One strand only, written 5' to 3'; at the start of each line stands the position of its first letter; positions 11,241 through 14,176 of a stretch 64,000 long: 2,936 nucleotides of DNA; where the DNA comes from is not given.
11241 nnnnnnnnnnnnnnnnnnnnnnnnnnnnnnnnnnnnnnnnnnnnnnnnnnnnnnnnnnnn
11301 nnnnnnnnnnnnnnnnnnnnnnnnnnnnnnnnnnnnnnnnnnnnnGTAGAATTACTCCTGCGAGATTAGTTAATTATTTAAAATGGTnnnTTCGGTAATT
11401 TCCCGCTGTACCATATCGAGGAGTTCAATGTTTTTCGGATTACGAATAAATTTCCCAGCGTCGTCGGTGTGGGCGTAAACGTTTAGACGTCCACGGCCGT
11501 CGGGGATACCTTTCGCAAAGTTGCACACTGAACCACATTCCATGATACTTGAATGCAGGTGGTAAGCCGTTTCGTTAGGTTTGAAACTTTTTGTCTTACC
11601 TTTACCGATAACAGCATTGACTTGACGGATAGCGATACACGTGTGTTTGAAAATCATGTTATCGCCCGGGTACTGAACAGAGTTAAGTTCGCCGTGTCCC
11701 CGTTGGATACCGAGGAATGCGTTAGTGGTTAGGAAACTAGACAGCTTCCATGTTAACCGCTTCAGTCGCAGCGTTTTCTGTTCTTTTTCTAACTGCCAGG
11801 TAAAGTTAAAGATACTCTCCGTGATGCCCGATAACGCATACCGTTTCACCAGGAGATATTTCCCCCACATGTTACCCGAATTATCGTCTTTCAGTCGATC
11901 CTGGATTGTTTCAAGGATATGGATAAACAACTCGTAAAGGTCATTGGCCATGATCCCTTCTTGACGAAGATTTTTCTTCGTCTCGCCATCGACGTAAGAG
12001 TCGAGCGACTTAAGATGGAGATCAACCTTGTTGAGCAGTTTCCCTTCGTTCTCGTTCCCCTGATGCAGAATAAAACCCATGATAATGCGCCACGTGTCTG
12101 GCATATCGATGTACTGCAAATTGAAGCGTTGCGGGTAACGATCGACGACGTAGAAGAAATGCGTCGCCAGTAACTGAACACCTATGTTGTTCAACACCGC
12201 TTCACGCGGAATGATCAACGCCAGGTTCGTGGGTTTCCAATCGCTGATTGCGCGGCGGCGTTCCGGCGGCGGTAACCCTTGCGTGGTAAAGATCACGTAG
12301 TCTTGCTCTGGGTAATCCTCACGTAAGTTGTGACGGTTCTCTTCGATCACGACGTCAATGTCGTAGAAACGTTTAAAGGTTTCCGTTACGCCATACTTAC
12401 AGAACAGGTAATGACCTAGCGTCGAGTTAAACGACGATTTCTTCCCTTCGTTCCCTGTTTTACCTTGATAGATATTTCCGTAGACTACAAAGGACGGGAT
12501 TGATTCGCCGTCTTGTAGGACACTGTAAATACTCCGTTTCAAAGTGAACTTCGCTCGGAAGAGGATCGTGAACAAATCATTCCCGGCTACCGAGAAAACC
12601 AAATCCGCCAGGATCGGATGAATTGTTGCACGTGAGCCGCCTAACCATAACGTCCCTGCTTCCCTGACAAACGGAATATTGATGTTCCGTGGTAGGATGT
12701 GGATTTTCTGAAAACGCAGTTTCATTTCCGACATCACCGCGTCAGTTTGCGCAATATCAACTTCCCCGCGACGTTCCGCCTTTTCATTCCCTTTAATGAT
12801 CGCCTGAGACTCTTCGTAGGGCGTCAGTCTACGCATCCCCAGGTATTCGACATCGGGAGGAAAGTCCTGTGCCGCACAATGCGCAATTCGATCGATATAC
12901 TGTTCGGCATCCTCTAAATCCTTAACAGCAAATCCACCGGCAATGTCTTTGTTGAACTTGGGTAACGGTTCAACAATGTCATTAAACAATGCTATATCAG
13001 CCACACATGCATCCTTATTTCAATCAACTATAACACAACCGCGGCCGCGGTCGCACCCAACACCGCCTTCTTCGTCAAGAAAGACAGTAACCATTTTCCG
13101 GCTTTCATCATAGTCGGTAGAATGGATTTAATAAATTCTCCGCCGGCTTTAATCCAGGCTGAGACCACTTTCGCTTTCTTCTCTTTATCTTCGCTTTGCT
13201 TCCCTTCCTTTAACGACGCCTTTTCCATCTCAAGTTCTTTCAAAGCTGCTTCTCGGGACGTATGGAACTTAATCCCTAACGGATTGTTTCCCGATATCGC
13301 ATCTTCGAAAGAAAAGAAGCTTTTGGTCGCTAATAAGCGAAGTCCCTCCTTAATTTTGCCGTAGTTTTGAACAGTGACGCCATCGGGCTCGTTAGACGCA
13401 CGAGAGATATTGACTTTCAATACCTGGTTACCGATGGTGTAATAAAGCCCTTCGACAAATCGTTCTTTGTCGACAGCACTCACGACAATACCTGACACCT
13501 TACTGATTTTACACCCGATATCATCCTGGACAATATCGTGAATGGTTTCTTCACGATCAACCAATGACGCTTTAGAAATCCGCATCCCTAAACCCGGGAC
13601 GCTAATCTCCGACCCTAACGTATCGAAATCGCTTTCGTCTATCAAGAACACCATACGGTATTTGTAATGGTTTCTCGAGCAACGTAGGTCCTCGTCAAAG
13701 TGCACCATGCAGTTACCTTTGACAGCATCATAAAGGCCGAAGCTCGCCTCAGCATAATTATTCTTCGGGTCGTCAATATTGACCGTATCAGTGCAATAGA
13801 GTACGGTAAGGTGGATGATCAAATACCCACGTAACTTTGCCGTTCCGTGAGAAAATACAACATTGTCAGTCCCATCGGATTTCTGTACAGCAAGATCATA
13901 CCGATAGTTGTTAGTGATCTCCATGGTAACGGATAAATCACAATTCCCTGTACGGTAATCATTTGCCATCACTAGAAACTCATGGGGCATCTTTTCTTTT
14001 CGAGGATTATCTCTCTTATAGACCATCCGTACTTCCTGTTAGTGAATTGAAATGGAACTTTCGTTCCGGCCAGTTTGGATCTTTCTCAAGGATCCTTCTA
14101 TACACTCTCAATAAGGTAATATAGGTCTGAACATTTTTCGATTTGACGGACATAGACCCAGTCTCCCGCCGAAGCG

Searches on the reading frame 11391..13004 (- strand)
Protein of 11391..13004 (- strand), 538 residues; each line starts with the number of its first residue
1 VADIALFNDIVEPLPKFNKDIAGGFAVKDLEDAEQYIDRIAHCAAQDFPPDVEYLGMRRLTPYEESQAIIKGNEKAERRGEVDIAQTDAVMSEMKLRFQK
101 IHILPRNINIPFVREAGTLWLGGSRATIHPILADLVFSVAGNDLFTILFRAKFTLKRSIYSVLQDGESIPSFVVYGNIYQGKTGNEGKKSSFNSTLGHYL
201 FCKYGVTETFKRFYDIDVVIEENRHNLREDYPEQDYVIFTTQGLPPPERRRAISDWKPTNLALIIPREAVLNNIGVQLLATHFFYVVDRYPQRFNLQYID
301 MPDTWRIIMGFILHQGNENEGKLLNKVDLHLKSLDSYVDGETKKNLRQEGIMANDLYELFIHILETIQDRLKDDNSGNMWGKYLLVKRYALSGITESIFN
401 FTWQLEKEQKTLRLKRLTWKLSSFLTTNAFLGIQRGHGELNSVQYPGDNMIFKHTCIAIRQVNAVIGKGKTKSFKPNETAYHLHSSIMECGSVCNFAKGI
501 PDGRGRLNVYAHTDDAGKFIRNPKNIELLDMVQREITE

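Call 24: search_protein_families(library=phrogs, proteins=[window:11391-13004:-], max_evalue=0.00001)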
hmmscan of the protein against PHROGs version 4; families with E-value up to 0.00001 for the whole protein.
window:11391-13004:- (538 aa): 1 family
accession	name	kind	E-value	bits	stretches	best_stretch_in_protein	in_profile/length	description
phrog_2943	-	DNA, RNA and nucleotide metabolism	1.7e-155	519.6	1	6-537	5-531/535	polymerase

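Call 31: search_solved_structures(query=window:11391-13004:-, max_evalue=0.01, show_alignments=0)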
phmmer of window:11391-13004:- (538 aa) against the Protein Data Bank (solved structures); distinct sequences matched with E-value up to 0.01: 1.
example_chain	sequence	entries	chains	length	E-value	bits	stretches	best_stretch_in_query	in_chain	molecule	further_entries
7ogp_E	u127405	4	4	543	1.9e-59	205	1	33-533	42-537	PHIKZ123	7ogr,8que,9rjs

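Call 86: search_protein_families(library=pfam, proteins=[window:11391-13004:-], max_evalue=0.01)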
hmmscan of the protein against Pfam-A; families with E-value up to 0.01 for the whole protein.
window:11391-13004:- (538 aa): 0 families

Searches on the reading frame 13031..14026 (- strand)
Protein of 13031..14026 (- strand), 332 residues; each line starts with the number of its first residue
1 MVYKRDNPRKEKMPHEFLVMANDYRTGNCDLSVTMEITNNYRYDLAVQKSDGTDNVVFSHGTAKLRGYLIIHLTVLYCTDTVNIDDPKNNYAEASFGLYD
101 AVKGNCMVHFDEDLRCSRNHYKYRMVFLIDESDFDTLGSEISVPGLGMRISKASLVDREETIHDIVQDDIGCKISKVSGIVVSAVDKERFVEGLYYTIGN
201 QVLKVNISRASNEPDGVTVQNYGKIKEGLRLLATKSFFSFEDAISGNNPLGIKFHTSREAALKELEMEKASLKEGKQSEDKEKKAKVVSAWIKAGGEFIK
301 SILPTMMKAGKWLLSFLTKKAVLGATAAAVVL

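Call 24: search_protein_families(library=phrogs, proteins=[window:13031-14026:-], max_evalue=0.00001)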
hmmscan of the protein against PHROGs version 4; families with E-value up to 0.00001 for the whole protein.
window:13031-14026:- (332 aa): 1 family
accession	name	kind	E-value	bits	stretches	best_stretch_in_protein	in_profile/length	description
phrog_7727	-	unknown function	2.9e-07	30.7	0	177-285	178-285/377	-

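Call 86: search_protein_families(library=pfam, proteins=[window:13031-14026:-], max_evalue=0.01)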
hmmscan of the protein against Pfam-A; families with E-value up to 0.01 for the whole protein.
window:13031-14026:- (332 aa): 0 families
